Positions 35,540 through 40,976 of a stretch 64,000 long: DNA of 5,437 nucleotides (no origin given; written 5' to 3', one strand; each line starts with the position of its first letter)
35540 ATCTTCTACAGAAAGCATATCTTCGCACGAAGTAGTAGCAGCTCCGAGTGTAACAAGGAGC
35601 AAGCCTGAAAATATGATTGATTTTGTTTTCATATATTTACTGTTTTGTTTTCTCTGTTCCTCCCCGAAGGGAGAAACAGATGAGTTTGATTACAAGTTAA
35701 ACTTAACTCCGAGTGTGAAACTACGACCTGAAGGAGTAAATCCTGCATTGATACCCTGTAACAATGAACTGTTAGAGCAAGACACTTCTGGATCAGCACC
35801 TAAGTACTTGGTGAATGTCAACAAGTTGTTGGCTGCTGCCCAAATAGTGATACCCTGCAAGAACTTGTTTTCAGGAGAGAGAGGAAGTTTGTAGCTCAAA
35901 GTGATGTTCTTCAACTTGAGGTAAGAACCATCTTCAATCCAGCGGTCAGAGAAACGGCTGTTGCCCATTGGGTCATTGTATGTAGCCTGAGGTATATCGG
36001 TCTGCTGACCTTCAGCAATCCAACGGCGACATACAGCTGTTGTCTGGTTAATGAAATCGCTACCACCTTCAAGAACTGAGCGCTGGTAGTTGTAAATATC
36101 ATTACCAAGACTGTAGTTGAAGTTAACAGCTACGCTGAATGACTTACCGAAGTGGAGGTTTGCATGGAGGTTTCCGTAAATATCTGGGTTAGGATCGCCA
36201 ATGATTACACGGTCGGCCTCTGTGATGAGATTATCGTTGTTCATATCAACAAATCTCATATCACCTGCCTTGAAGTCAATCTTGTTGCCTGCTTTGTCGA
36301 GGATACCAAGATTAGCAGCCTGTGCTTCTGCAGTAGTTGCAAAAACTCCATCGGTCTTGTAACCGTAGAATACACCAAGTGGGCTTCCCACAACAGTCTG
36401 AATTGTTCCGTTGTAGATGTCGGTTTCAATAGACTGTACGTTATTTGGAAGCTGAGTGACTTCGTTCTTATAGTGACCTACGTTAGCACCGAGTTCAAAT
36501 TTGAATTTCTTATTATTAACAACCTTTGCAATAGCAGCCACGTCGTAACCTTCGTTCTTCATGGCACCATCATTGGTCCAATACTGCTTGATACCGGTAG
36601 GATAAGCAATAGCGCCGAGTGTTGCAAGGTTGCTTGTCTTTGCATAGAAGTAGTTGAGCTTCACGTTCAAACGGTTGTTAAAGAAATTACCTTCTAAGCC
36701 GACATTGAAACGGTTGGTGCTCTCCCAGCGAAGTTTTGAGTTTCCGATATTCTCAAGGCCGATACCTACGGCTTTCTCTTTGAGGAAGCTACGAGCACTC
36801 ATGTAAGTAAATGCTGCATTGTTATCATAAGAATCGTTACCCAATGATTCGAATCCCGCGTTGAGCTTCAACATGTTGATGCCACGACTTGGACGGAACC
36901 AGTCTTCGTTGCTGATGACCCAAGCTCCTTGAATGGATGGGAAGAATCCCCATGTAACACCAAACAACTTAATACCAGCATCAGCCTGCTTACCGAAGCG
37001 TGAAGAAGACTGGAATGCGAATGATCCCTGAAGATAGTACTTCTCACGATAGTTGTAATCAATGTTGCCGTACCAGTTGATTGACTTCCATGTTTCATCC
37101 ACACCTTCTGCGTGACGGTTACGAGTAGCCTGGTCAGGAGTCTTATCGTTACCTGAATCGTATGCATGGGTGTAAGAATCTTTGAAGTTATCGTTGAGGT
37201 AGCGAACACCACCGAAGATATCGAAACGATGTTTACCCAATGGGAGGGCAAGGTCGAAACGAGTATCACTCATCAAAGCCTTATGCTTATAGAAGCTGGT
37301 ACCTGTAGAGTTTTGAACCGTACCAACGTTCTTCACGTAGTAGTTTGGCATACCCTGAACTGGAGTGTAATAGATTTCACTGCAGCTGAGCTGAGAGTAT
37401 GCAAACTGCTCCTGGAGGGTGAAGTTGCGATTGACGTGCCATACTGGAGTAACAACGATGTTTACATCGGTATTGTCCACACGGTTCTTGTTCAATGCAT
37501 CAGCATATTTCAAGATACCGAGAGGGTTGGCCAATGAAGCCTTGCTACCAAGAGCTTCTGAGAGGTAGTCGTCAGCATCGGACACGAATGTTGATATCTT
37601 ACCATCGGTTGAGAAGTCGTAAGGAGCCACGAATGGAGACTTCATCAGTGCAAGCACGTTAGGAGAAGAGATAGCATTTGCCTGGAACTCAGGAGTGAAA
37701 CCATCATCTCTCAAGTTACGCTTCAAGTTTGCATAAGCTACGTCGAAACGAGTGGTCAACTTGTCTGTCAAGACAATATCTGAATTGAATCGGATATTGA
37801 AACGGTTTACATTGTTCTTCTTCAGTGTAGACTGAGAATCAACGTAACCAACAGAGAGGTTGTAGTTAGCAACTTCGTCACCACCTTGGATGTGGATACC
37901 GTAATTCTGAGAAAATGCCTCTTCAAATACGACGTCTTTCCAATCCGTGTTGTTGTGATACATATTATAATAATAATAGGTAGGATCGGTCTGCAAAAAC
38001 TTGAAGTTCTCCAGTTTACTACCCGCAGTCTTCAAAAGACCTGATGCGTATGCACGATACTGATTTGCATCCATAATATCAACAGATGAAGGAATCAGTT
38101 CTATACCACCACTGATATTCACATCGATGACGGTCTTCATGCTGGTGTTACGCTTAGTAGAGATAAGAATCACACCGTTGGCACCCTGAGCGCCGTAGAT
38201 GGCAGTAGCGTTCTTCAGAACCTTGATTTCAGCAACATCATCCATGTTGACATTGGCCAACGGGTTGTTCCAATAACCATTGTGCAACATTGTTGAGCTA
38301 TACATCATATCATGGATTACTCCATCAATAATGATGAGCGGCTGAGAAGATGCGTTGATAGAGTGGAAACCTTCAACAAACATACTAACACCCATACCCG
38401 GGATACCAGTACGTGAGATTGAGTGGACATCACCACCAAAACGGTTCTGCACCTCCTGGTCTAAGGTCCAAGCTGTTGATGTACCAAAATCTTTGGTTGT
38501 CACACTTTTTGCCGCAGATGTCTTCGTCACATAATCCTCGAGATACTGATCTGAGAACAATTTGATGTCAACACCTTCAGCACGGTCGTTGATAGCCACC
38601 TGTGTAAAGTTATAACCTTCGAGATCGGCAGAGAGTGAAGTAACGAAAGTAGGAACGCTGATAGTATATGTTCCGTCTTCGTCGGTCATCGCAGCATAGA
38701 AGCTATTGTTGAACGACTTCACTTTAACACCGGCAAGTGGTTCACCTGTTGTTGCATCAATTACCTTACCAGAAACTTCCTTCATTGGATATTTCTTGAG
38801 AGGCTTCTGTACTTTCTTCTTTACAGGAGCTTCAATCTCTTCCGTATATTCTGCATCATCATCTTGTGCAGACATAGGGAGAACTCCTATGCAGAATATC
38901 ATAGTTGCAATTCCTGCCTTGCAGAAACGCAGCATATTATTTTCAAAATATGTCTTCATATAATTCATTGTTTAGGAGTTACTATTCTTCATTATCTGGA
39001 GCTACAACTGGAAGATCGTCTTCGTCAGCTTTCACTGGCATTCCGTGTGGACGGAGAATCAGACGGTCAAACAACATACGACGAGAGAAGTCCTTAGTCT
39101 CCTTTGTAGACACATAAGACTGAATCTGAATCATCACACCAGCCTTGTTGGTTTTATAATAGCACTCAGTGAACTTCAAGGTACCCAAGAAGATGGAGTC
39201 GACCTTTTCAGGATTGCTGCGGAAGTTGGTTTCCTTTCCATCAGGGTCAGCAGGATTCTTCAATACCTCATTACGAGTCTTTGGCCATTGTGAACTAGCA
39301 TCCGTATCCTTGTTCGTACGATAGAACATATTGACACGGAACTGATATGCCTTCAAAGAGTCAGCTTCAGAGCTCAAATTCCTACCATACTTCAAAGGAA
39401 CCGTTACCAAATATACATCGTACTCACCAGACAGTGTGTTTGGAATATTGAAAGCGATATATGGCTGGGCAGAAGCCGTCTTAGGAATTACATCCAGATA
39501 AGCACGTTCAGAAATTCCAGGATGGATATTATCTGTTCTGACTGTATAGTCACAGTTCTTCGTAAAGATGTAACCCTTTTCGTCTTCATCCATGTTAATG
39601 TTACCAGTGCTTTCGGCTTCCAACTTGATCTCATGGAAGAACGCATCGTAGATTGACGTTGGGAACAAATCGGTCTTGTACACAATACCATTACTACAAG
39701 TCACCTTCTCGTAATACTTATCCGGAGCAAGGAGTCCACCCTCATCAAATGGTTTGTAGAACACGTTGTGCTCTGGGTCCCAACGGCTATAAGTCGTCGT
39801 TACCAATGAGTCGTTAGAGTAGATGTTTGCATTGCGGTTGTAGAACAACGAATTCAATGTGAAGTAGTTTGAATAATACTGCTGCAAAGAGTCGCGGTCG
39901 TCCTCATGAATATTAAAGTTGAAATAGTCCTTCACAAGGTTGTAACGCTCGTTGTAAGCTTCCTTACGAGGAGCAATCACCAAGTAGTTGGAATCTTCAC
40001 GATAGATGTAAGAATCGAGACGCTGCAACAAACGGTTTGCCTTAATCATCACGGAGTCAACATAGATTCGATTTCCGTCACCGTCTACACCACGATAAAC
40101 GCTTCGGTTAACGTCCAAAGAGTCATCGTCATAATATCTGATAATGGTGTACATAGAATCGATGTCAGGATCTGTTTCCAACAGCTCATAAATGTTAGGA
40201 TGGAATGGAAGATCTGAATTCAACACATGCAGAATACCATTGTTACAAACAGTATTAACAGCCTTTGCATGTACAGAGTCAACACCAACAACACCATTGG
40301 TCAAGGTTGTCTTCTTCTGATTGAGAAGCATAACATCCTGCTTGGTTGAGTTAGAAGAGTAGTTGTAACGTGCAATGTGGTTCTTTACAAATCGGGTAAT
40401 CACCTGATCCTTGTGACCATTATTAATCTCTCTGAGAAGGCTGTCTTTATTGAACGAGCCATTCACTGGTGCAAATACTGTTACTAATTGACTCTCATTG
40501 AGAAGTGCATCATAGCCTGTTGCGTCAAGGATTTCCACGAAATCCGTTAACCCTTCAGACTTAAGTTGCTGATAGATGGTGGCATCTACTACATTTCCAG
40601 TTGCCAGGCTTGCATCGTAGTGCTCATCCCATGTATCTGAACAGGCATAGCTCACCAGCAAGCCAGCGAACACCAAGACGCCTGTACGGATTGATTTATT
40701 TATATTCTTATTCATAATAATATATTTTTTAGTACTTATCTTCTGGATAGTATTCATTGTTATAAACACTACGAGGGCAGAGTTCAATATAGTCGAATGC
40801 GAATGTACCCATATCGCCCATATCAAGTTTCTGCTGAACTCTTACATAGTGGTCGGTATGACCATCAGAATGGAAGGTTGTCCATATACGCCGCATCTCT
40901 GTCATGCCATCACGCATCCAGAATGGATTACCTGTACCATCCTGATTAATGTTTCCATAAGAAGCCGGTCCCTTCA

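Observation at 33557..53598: Eight-gene SusC/SusD operon built around fasciclin (FAS1) lipoproteins and a CotH-like protein, with no CAZyme and no regulator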

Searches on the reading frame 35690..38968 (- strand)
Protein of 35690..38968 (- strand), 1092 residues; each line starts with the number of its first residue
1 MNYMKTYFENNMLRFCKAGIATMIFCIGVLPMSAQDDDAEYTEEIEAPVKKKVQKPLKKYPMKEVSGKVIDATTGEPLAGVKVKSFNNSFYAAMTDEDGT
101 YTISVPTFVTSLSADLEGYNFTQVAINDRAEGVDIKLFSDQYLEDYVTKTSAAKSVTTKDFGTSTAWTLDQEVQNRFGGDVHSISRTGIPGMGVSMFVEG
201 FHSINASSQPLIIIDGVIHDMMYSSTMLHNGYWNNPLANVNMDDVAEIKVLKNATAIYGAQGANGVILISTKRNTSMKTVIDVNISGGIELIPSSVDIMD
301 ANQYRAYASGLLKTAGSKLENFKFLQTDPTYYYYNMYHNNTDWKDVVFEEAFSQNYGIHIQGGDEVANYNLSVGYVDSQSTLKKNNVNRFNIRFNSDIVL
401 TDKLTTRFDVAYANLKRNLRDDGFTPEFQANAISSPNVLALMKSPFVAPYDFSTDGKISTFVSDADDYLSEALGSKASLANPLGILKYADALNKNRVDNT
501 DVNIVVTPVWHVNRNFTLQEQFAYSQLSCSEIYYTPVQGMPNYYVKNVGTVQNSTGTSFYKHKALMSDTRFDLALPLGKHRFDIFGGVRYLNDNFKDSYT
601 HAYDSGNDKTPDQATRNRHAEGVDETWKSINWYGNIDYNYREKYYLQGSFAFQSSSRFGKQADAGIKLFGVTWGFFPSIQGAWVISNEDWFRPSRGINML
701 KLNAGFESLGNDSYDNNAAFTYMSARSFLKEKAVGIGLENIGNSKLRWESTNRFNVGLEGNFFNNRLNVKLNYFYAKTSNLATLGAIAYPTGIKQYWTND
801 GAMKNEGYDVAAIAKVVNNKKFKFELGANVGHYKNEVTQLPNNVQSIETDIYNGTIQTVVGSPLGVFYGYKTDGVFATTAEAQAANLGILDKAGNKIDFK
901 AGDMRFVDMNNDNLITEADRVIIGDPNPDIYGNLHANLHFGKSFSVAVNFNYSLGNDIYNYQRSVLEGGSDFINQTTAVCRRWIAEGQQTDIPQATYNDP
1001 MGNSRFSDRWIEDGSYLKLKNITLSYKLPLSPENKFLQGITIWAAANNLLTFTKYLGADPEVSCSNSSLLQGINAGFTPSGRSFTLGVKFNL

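Call 3: search_protein_families(library=pfam, proteins=[window:35690-38968:-], max_evalue=0.01)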
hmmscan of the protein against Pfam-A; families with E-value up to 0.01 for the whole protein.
window:35690-38968:- (1092 aa): 3 families
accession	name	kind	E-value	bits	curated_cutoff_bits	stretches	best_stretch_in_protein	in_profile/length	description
PF07715.20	Plug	-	1.8e-08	35.3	23.9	1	152-266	8-107/107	TonB-dependent Receptor Plug Domain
PF13715.12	CarbopepD_reg_2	-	3.5e-08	33.8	32.2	1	65-137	1-76/88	CarboxypepD_reg-like domain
PF13620.12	CarboxypepD_reg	-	4.2e-08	33.9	32.3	1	65-123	2-63/82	Carboxypeptidase regulatory-like domain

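Call 6: search_protein_families(library=ncbifam, proteins=[window:35690-38968:-], max_evalue=0.01)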
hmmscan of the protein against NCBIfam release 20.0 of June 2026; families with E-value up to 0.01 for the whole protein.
window:35690-38968:- (1092 aa): 4 families
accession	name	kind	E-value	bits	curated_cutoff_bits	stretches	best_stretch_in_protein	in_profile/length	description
TIGR04056.1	OMP_RagA_SusC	subfamily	1.6e-168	563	368.25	1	64-1092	2-981/981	SusC/RagA family TonB-linked outer membrane protein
TIGR04057.1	SusC_RagA_signa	signature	5.6e-10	38.9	46.2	1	244-272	1-31/31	SusC/RagA subfamily TonB-dependent outer membrane receptor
NF053590.1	TonB_dep_TOL0244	equivalog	0.0013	17.4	645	0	210-279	83-147/604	TOL_0244 family TonB-dependent receptor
NF033510.3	Ca_tandemer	repeat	0.0046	17.3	50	0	67-112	32-77/96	Ca2+-stabilized repeat-containing adhesin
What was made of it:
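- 35690..38968 (-): g7: SusC-type TonB-dependent transporter 2 (1092 aa), no STN domain. TIGR04056 at 563 bits; CarbopepD_reg_2 and Plug (calls 3, 6).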

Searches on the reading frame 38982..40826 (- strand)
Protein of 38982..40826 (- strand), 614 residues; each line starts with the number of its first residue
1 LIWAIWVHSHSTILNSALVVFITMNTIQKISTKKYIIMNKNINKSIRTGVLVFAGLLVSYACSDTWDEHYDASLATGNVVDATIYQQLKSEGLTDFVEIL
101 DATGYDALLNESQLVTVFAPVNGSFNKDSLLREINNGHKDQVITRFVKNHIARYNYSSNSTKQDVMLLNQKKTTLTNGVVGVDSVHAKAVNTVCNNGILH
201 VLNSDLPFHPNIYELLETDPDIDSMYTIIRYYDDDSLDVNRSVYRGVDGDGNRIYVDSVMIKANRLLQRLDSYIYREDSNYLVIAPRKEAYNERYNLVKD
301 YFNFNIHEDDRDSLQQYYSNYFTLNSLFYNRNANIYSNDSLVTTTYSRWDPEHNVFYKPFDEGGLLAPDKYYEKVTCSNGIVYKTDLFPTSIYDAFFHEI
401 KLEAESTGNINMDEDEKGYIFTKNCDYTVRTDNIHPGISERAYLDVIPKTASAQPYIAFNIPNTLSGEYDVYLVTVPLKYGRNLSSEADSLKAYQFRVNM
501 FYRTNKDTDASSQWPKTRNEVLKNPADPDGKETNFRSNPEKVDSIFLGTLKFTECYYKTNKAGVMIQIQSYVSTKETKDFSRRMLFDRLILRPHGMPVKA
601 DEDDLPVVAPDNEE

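Call 3: search_protein_families(library=pfam, proteins=[window:38982-40826:-], max_evalue=0.01)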
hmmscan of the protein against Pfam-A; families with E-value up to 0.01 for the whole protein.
window:38982-40826:- (614 aa): 1 family
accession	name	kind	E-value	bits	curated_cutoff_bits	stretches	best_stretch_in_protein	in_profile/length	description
PF02469.27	Fasciclin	-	7.5e-10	39.5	22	1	92-204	2-119/123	Fasciclin domain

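Call 6: search_protein_families(library=ncbifam, proteins=[window:38982-40826:-], max_evalue=0.01)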
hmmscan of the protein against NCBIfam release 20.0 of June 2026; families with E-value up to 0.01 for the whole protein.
window:38982-40826:- (614 aa): 0 families

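Call 22: search_solved_structures(query=window:38982-40715:-, max_evalue=1)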
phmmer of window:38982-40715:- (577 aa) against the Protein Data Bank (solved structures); distinct sequences matched with E-value up to 1: 8.
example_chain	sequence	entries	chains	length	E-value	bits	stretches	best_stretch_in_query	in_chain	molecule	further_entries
1x3b_A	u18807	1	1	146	0.08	15.2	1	46-169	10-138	Transforming growth factor-beta induced protein IG-H3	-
2ltb_A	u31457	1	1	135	0.16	14.2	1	50-167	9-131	Transforming growth factor-beta-induced protein ig-h3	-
2vxp_A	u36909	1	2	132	0.18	14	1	57-167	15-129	TRANSFORMING GROWTH FACTOR-BETA-INDUCED PROTEIN IG-H3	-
5y6p_A1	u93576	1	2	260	0.19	13.9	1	19-169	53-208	LRC6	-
2ltc_A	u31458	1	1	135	0.23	13.7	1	50-167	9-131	Transforming growth factor-beta-induced protein ig-h3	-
9oek_A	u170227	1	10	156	0.26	13.5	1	49-169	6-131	Transforming growth factor-beta-induced protein ig-h3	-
5yjh_A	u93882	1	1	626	0.45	12.7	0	78-188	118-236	Periostin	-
5yjg_A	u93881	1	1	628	0.46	12.7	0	78-188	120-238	Periostin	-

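Call 82: search_protein_families(library=pfam, proteins=[window:38982-40715:-], max_evalue=1)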
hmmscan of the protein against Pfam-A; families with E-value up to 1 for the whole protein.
window:38982-40715:- (577 aa): 1 family
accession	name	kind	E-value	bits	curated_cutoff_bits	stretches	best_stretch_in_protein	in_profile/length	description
PF02469.27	Fasciclin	-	5.7e-10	39.9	22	1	55-167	2-119/123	Fasciclin domain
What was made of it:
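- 38982..40715 (-): g6: 577-aa surface lipoprotein with an N-terminal FAS1 domain and an unassigned C-terminal half; second candidate binding protein. Pfam Fasciclin 5.7e-10 at 55-167 (call 82).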
